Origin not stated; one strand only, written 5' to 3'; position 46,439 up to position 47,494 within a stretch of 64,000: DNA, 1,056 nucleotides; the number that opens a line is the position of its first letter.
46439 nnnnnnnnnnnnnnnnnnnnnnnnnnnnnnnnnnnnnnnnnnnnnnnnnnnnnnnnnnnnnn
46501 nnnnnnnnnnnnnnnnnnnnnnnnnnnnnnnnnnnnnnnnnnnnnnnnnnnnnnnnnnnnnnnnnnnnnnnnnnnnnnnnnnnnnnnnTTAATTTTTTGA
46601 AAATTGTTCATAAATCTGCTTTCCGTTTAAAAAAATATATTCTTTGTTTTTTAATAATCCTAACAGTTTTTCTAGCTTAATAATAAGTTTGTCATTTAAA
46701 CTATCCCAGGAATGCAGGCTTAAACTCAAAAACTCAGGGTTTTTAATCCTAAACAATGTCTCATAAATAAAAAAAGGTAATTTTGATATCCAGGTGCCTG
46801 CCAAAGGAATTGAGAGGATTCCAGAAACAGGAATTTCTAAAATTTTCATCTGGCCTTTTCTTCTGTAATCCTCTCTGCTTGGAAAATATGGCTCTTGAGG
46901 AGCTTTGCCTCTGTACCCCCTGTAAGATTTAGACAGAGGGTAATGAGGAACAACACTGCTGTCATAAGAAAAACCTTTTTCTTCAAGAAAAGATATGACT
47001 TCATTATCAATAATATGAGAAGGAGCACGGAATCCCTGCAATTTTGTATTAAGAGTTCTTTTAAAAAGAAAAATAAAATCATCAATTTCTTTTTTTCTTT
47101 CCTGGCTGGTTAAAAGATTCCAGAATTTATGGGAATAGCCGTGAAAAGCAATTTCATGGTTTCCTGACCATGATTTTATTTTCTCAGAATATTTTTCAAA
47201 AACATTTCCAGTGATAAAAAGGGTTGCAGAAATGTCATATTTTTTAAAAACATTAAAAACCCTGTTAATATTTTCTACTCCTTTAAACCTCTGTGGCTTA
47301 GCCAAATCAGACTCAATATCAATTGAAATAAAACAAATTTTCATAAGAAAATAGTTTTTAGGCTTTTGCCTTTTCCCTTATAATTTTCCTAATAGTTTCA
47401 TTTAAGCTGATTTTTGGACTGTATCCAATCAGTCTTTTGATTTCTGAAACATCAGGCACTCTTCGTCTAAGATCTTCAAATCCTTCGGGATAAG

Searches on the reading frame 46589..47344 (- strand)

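Call 90: search_protein_families(library=pfam, proteins=[window:46589-47344:-], max_evalue=0.000001)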
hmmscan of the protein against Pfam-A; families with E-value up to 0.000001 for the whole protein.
window:46589-47344:- (251 aa): 2 families
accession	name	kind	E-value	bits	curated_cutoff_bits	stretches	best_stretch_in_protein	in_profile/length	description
PF01522.26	Polysacc_deac_1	-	3.2e-15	56.6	23.1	1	24-126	19-122/124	Polysaccharide deacetylase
PF03065.20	Glyco_hydro_57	-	4.6e-07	29.9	21.2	1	19-127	62-168/291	Glycosyl hydrolase family 57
